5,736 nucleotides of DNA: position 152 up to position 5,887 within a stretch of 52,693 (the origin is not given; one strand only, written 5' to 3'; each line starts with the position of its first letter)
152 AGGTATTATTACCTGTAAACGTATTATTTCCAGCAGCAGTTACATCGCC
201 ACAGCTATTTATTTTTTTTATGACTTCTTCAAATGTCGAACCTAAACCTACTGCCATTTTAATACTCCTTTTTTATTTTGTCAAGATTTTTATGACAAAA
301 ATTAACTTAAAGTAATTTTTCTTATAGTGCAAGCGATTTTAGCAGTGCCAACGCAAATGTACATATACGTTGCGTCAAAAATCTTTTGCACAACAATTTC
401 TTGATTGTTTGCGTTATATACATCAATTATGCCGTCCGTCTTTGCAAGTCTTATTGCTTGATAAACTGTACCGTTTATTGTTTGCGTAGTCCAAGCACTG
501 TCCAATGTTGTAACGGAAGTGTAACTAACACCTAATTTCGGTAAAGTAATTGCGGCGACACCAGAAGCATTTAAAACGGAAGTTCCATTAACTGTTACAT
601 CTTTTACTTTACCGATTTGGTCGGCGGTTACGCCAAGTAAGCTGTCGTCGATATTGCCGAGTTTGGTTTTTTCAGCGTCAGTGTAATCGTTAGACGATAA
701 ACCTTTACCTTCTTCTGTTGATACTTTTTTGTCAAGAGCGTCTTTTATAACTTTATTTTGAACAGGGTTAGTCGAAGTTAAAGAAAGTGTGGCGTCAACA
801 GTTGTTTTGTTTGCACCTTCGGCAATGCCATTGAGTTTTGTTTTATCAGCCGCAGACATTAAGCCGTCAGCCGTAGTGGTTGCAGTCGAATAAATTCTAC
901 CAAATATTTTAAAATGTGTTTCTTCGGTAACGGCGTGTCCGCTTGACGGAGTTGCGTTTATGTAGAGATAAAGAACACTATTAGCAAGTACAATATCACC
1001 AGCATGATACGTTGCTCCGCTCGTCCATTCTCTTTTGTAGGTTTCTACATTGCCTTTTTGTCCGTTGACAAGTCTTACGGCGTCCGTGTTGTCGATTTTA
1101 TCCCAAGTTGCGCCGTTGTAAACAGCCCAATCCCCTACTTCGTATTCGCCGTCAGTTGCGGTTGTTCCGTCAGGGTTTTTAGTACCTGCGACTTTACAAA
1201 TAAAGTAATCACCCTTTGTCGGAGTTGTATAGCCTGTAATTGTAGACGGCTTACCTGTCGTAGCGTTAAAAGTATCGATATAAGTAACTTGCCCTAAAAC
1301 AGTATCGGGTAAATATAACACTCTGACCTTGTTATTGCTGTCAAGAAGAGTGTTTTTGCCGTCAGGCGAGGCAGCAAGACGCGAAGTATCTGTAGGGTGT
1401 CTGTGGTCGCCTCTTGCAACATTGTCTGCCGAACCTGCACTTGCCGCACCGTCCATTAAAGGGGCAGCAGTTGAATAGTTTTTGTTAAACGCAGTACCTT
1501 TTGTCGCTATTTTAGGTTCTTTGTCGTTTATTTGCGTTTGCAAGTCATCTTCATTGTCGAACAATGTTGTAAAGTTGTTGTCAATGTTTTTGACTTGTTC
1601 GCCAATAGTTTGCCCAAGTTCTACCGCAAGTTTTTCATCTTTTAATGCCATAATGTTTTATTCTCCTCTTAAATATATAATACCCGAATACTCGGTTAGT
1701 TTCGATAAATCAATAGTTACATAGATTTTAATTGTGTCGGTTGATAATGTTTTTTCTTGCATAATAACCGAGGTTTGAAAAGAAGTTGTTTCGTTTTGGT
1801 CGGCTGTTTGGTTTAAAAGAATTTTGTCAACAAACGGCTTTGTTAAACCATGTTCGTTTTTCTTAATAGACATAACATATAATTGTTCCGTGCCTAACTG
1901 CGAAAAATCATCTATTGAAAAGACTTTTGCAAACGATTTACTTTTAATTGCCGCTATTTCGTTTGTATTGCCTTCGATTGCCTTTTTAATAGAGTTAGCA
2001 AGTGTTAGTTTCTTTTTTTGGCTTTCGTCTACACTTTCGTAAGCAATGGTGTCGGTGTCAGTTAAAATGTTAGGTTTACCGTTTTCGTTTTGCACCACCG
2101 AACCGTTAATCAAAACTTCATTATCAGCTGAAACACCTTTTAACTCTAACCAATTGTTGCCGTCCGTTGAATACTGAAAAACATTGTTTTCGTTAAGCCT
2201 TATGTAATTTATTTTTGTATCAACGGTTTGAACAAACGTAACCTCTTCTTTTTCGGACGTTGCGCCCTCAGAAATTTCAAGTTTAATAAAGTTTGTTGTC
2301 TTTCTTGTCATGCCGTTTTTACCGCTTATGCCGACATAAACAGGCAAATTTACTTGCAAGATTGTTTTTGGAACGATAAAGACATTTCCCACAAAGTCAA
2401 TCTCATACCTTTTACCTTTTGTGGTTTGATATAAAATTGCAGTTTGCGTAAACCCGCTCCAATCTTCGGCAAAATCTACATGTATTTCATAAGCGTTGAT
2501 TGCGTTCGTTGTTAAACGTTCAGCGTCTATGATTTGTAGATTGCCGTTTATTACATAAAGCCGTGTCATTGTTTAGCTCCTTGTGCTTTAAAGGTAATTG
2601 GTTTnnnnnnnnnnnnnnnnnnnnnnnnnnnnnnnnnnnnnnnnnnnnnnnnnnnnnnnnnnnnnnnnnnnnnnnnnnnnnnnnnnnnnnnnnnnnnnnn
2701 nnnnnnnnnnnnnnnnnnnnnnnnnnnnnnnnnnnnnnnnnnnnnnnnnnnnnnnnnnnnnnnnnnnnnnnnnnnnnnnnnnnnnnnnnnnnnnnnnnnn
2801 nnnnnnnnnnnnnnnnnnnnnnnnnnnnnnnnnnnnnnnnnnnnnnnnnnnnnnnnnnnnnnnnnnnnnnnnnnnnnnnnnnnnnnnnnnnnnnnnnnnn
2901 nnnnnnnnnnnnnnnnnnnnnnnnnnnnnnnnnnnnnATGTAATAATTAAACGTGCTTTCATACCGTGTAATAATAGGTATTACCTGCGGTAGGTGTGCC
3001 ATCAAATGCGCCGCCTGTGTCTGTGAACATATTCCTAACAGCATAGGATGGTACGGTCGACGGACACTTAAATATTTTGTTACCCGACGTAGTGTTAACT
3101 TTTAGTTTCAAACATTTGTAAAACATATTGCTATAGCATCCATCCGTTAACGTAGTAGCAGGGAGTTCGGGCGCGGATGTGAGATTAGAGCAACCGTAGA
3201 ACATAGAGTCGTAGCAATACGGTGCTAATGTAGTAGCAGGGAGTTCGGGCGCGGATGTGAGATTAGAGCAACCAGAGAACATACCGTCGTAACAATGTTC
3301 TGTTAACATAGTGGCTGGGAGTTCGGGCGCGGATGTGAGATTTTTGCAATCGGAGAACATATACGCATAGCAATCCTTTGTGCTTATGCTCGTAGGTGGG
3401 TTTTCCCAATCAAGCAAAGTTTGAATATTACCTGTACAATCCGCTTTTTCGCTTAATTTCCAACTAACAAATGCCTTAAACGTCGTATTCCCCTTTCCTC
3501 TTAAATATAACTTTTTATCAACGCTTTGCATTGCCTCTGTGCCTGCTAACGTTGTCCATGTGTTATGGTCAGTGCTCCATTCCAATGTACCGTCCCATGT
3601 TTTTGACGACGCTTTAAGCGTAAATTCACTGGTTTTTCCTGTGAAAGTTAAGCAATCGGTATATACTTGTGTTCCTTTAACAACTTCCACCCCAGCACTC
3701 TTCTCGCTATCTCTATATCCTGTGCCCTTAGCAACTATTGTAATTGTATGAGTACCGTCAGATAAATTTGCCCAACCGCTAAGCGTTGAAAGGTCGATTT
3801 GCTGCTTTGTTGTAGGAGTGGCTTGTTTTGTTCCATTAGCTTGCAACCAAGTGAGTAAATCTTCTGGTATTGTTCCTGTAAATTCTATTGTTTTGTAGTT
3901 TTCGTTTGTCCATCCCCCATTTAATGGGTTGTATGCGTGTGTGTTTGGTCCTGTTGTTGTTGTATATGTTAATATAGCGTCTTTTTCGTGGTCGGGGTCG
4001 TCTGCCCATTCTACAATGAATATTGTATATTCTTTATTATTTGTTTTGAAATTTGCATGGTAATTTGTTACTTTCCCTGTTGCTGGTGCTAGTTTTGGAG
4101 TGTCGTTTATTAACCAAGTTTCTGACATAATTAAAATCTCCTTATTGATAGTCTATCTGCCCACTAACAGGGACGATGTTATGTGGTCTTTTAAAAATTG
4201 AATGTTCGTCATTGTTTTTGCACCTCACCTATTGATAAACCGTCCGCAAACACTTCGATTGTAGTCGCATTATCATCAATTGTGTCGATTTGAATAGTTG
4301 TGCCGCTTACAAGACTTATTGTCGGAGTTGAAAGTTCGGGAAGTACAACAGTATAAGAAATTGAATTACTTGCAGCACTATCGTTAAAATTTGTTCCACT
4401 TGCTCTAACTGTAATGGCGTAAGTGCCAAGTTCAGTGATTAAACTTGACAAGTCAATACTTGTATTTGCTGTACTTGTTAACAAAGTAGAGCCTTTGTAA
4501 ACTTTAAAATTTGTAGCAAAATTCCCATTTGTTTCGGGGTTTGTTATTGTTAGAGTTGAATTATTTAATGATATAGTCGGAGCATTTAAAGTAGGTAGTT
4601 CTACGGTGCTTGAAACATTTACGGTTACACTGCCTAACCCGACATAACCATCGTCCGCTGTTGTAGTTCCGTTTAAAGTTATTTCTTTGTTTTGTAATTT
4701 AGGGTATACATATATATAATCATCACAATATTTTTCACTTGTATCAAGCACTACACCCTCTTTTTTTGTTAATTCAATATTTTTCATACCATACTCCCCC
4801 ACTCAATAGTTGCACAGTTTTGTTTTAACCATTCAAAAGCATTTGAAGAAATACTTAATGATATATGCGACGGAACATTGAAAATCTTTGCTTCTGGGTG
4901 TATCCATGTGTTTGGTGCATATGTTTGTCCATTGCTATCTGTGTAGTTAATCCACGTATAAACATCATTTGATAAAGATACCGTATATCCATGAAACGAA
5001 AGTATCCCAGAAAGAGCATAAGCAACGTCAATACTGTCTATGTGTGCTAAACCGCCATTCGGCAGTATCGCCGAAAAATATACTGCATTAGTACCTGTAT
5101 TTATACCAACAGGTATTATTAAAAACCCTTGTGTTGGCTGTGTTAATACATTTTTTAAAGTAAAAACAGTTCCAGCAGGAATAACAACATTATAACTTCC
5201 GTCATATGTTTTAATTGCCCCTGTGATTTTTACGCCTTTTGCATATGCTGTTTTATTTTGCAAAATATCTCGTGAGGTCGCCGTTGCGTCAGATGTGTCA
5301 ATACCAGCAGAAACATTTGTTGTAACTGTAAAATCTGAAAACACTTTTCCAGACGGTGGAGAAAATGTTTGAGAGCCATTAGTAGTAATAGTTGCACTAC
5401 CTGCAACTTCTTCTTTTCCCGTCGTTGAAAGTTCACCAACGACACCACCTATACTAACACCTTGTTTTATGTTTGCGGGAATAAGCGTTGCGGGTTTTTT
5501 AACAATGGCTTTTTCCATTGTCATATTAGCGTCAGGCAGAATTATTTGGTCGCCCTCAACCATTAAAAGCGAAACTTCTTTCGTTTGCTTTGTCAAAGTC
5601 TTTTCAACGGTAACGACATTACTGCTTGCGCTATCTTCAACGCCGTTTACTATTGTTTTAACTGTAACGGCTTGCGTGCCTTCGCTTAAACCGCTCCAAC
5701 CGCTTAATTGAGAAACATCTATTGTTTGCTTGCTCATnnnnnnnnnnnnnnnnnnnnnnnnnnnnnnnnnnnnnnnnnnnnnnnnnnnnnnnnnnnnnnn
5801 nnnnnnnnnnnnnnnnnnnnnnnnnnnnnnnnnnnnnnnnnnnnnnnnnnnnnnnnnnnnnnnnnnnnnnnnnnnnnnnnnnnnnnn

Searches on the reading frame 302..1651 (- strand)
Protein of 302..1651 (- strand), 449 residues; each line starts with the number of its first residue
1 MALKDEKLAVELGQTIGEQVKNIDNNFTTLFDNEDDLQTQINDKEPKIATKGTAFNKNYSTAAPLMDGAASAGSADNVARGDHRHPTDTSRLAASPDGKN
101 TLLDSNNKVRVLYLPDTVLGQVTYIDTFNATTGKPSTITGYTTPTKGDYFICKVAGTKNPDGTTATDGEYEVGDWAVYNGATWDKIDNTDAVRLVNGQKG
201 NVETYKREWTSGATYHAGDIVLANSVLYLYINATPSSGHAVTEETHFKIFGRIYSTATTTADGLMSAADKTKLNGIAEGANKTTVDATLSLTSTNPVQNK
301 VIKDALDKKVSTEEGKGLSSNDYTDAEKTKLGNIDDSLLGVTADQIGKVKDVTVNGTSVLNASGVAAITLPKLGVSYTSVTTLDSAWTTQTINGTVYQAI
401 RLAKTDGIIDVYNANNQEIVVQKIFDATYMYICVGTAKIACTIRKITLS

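Call 20: search_protein_families(library=pfam, proteins=[window:302-1651:-], max_evalue=0.001)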
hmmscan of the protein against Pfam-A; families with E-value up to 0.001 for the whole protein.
window:302-1651:- (449 aa): 1 family
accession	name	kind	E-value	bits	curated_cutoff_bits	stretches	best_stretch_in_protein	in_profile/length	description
PF02839.19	CBM_5_12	-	0.00043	20.7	26.2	0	208-231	1-24/44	Carbohydrate-binding module family 5/12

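Call 82: search_protein_families(library=phrogs, proteins=[window:302-1651:-], max_evalue=0.001)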
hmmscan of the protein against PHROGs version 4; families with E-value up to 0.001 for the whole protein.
window:302-1651:- (449 aa): 3 families
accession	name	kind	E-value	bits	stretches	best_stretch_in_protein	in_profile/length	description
phrog_31460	-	tail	1e-11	45.9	1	104-202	62-152/288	tail protein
phrog_18608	-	unknown function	0.00035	21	0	298-336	196-234/416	-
phrog_6907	-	unknown function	0.00069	20.9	1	200-277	57-89/99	-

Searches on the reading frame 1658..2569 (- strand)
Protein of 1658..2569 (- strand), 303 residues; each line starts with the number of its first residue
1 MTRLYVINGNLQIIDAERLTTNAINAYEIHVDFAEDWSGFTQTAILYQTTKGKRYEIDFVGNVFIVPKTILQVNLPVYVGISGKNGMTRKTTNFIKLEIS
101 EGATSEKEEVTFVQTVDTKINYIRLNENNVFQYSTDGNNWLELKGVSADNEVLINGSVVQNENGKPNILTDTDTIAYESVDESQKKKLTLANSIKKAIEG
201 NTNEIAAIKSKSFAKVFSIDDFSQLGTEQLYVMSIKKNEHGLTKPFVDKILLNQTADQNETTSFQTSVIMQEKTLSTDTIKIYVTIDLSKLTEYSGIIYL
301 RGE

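Call 69: search_protein_families(library=pfam, proteins=[window:1658-2569:-], max_evalue=0.01)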
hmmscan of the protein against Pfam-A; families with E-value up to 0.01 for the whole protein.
window:1658-2569:- (303 aa): 0 families

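Call 82: search_protein_families(library=phrogs, proteins=[window:1658-2569:-], max_evalue=0.001)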
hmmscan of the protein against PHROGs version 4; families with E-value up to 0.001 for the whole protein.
window:1658-2569:- (303 aa): 1 family
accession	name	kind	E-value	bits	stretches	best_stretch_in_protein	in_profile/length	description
phrog_19695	-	unknown function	0.00068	20.9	0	19-100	21-100/164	-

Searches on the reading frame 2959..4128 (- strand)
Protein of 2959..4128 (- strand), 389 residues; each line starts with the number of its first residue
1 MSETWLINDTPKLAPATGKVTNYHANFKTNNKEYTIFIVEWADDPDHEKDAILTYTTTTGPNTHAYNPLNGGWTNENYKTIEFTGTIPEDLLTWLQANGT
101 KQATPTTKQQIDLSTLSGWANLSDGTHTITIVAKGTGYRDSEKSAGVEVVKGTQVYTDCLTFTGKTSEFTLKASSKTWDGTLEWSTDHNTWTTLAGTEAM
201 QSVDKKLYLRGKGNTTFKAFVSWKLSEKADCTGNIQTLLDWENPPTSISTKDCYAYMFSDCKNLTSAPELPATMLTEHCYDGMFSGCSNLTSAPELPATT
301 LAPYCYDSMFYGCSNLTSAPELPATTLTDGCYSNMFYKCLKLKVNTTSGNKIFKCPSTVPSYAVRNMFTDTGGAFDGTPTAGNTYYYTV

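Call 82: search_protein_families(library=phrogs, proteins=[window:2959-4128:-], max_evalue=0.001)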
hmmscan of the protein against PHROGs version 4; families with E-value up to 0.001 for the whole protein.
window:2959-4128:- (389 aa): 1 family
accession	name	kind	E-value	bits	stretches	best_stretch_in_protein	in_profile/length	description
phrog_9915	-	unknown function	0.00027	19.3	1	254-355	1305-1405/1813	-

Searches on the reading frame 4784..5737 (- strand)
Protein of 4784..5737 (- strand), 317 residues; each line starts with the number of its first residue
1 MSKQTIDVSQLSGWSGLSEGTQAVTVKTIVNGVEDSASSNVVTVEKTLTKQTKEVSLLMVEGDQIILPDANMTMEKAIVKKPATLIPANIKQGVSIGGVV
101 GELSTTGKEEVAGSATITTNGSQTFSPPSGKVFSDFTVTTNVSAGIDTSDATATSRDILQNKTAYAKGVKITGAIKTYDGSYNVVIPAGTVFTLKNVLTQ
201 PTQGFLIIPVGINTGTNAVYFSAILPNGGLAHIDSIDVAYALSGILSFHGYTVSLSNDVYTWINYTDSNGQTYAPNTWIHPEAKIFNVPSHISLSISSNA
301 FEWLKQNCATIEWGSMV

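Call 82: search_protein_families(library=phrogs, proteins=[window:4784-5737:-], max_evalue=0.001)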
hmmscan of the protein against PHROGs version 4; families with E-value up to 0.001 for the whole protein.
window:4784-5737:- (317 aa): 2 families
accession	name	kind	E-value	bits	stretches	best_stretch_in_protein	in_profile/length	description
phrog_38337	-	unknown function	3.6e-12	46.7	1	142-195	299-352/622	-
phrog_13589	-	unknown function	1.4e-05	24.2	1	139-217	776-840/1042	-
